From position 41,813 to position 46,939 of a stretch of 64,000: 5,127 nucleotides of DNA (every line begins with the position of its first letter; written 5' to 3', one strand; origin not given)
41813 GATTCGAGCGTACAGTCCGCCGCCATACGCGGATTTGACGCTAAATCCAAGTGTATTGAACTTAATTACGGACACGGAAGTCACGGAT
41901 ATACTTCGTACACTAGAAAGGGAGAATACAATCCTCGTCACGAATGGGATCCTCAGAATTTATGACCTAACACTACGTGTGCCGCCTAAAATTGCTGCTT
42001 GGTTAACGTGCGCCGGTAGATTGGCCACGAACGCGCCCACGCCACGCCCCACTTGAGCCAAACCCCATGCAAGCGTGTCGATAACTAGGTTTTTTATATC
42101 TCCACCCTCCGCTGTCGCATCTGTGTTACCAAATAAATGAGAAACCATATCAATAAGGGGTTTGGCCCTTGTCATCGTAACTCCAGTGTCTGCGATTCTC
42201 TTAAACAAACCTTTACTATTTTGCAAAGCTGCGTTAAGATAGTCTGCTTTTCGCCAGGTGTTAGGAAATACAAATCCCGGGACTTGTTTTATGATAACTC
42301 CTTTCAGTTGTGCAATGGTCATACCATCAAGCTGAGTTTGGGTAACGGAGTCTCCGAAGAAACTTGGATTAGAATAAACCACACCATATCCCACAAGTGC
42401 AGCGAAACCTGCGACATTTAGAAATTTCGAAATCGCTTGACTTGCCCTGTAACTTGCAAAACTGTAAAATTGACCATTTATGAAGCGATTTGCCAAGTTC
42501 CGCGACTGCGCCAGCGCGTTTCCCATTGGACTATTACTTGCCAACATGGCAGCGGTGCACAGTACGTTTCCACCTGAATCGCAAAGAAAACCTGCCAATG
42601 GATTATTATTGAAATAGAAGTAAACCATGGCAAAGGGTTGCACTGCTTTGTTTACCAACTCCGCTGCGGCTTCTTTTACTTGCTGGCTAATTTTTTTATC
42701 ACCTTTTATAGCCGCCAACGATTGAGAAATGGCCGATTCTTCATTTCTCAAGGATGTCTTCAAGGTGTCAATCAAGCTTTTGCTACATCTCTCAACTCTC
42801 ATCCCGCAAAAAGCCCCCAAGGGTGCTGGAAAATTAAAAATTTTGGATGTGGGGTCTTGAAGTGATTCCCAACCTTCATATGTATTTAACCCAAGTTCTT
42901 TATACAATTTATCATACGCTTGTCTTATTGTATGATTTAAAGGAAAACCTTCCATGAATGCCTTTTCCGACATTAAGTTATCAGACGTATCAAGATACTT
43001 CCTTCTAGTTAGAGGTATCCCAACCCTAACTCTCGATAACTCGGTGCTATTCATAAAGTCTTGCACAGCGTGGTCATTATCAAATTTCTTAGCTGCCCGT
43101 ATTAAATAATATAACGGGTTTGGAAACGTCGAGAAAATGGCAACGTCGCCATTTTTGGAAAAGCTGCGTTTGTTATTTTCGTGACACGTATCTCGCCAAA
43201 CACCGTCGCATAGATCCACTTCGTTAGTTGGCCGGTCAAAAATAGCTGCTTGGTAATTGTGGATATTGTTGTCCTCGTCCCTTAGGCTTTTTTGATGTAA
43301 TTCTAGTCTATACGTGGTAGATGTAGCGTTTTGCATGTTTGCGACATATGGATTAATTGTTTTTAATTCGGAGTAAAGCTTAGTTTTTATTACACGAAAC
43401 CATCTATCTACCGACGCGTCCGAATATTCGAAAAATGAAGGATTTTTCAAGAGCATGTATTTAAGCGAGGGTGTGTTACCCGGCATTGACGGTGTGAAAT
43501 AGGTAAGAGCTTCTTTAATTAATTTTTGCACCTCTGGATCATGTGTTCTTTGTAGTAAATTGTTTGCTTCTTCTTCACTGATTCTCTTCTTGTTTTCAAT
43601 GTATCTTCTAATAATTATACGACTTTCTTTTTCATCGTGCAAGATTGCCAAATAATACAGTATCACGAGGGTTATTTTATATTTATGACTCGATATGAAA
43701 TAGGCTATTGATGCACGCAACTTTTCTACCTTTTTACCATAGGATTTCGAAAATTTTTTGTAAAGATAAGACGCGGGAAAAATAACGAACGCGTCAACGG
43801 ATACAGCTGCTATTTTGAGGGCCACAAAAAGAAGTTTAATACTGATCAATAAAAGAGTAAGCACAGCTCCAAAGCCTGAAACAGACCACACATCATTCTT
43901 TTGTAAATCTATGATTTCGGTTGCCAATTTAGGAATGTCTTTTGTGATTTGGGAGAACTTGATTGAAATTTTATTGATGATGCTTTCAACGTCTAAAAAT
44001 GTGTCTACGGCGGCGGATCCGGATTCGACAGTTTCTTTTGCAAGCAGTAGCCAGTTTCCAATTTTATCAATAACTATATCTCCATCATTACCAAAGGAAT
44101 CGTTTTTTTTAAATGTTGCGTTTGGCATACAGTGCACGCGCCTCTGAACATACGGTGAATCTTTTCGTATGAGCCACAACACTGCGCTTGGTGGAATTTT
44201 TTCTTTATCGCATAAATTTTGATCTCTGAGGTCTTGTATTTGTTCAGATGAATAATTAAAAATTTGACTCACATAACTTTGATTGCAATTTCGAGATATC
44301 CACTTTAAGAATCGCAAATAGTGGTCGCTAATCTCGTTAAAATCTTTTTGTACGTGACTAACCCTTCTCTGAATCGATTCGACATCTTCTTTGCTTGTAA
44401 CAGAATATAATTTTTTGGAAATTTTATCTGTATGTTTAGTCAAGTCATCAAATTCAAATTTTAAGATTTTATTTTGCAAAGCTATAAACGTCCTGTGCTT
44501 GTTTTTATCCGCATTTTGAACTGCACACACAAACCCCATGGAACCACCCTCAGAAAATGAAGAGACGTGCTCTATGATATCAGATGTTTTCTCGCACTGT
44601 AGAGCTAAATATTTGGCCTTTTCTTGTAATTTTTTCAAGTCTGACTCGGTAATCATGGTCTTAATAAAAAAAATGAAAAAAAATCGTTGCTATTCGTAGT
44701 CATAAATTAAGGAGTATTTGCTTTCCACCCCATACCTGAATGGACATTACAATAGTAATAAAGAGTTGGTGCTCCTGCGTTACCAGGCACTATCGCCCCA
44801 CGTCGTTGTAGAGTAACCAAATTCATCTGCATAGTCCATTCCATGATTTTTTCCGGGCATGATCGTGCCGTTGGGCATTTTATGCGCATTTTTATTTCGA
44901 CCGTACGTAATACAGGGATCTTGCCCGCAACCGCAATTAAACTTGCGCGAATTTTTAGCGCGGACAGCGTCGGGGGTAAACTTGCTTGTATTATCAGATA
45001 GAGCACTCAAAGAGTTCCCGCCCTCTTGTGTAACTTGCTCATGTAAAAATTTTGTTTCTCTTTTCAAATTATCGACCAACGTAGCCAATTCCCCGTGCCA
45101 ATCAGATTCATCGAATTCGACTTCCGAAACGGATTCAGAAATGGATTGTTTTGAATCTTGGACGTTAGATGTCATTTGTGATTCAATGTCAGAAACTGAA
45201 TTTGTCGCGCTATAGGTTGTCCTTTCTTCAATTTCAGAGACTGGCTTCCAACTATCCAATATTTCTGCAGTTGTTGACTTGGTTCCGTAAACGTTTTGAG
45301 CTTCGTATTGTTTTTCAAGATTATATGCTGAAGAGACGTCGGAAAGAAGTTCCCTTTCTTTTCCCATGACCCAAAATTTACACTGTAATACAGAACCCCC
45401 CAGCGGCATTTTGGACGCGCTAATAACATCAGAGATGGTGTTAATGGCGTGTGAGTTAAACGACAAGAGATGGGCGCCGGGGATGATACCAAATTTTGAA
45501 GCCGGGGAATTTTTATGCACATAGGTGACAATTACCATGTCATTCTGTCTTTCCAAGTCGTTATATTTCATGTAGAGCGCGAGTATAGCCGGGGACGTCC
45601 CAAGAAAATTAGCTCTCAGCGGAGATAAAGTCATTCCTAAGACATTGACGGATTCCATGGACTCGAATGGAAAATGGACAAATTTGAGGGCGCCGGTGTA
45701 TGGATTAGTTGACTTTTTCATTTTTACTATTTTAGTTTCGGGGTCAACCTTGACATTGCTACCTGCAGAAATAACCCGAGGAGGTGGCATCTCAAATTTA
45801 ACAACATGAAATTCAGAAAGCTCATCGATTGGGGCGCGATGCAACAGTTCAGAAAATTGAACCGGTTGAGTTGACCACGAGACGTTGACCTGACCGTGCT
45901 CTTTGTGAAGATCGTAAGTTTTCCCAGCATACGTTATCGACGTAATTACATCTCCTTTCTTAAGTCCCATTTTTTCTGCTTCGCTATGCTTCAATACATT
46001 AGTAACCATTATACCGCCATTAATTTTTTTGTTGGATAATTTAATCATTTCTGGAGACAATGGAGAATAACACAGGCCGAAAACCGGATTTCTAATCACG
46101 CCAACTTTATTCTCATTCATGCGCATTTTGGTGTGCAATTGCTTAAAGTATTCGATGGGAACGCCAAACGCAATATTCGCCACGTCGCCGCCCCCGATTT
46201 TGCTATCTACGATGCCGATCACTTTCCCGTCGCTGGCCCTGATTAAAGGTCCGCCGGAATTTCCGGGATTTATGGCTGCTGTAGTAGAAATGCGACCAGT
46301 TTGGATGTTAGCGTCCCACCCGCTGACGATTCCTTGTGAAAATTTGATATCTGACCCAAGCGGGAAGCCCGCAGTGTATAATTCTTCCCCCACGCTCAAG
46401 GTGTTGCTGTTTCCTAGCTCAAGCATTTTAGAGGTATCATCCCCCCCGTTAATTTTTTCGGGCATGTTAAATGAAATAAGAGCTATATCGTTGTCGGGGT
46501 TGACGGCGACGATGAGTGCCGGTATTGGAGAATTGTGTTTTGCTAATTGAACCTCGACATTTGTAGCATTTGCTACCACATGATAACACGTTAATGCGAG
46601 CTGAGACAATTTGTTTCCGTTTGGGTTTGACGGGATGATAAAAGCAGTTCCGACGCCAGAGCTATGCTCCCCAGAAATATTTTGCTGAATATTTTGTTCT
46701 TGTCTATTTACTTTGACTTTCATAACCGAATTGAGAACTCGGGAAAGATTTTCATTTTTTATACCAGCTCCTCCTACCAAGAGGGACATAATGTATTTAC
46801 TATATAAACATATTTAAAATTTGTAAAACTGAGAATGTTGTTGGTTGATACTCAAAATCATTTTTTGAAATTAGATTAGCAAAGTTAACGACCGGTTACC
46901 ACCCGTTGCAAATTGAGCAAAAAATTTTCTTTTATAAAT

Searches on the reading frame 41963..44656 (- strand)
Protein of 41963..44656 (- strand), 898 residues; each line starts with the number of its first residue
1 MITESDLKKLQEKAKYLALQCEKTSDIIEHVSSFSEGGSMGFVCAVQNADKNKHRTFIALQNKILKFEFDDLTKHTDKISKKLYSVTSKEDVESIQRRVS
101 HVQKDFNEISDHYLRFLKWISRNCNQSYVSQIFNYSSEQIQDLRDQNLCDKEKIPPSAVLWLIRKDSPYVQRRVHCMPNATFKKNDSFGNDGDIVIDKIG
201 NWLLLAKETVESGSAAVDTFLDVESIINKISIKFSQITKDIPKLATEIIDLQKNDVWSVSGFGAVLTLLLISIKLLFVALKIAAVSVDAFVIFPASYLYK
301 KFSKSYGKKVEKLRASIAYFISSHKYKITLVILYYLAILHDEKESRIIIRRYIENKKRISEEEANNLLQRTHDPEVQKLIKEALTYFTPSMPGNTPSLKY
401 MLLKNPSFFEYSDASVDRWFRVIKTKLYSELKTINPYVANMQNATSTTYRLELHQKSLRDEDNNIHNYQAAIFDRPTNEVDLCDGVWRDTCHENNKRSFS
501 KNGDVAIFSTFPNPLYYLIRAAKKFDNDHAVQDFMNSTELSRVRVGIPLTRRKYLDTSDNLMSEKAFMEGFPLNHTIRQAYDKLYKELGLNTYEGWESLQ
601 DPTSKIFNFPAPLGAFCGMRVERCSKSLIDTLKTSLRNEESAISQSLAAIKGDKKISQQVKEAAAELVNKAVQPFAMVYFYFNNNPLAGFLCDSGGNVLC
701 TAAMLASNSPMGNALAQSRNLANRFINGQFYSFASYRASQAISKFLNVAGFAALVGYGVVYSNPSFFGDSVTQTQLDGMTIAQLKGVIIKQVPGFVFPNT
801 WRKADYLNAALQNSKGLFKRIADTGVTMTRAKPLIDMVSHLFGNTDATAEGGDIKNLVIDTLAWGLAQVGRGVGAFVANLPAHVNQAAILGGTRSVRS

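Call 8: search_protein_families(library=pfam, proteins=[window:41963-44656:-], max_evalue=0.01)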
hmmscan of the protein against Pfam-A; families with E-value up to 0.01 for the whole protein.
window:41963-44656:- (898 aa): 0 families

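Call 62: search_protein_families(library=pfam, proteins=[P0025, P0024], max_evalue=0.1)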
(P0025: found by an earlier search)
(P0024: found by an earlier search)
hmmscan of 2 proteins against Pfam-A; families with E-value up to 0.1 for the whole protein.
P0025 (1585 aa): 0 families

P0024 (3150 aa): 1 family
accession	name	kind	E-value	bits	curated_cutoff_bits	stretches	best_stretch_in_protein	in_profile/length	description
PF21722.4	Gly_rich_2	-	2.5e-06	28.1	24.3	1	3028-3127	7-88/226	Glycine-rich domain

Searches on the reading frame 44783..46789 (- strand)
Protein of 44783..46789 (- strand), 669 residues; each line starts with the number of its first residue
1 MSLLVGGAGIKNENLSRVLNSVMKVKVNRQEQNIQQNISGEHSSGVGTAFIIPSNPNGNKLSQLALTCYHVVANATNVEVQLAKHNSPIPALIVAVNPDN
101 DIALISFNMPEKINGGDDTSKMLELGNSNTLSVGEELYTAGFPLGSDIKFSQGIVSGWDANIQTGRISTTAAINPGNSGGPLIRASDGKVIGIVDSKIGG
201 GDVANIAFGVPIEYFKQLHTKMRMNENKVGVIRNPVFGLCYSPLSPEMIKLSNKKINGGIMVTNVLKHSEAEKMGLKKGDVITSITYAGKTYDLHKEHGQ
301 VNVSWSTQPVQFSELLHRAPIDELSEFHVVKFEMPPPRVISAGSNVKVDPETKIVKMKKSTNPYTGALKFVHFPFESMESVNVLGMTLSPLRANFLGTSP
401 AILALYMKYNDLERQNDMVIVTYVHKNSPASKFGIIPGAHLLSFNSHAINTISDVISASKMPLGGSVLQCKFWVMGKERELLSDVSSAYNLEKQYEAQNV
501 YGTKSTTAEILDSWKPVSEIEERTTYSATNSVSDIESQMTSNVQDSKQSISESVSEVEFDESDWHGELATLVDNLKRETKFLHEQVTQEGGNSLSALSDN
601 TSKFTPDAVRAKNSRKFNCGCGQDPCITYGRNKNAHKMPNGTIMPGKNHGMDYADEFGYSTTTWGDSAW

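Call 8: search_protein_families(library=pfam, proteins=[window:44783-46789:-], max_evalue=0.01)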
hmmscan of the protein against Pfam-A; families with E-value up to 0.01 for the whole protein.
window:44783-46789:- (669 aa): 5 families
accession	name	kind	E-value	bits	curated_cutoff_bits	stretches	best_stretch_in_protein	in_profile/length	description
PF13365.12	Trypsin_2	-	3.3e-25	89.9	27.6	1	47-193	1-144/144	Trypsin-like peptidase domain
PF17820.7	PDZ_6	-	4.5e-11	42.8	27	2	420-458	1-39/54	PDZ domain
PF13180.12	PDZ_2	-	1.6e-09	38.3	27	1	412-458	7-53/80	PDZ domain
PF00089.32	Trypsin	-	2e-09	38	20.6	1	65-216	37-217/220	Trypsin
PF00595.29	PDZ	-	2.6e-06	28.2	23.2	1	255-285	20-52/81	PDZ domain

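Call 26: find_encoding_contigs(protein=window:44783-46789:-, flank=3000, max_places=4)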
Protein window:44783-46789:- (669 aa): 20 contigs read that carry it; 4 places shown.
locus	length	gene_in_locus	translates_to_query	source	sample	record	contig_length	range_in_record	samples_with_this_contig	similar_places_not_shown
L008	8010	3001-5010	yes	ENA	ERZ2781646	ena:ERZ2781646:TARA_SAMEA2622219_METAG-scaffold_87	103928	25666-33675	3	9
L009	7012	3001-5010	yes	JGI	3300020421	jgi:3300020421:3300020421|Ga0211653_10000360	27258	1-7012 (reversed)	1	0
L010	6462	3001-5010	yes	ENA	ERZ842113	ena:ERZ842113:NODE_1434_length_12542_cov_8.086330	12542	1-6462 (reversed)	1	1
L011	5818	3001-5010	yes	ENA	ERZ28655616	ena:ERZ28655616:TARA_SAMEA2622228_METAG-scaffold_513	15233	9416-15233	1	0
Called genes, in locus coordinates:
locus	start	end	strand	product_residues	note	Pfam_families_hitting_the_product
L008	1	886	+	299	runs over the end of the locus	PF01040:UbiA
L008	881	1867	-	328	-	-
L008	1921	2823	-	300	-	-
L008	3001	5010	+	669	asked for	PF00089:Trypsin, PF13365:Trypsin_2, PF00595:PDZ (faint), PF13180:PDZ_2 (faint), PF17820:PDZ_6 (faint)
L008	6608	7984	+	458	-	-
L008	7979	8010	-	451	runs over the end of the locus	PF01793:Glyco_transf_15 (faint)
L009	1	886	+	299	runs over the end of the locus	PF01040:UbiA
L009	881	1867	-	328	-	-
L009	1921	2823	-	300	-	-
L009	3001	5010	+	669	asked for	PF00089:Trypsin, PF13365:Trypsin_2, PF00595:PDZ (faint), PF13180:PDZ_2 (faint), PF17820:PDZ_6 (faint)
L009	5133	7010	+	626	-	?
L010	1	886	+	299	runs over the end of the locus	PF01040:UbiA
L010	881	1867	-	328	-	-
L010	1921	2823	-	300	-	-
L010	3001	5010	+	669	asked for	PF00089:Trypsin, PF13365:Trypsin_2, PF00595:PDZ (faint), PF13180:PDZ_2 (faint), PF17820:PDZ_6 (faint)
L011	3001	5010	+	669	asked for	PF00089:Trypsin, PF13365:Trypsin_2, PF00595:PDZ (faint), PF13180:PDZ_2 (faint), PF17820:PDZ_6 (faint)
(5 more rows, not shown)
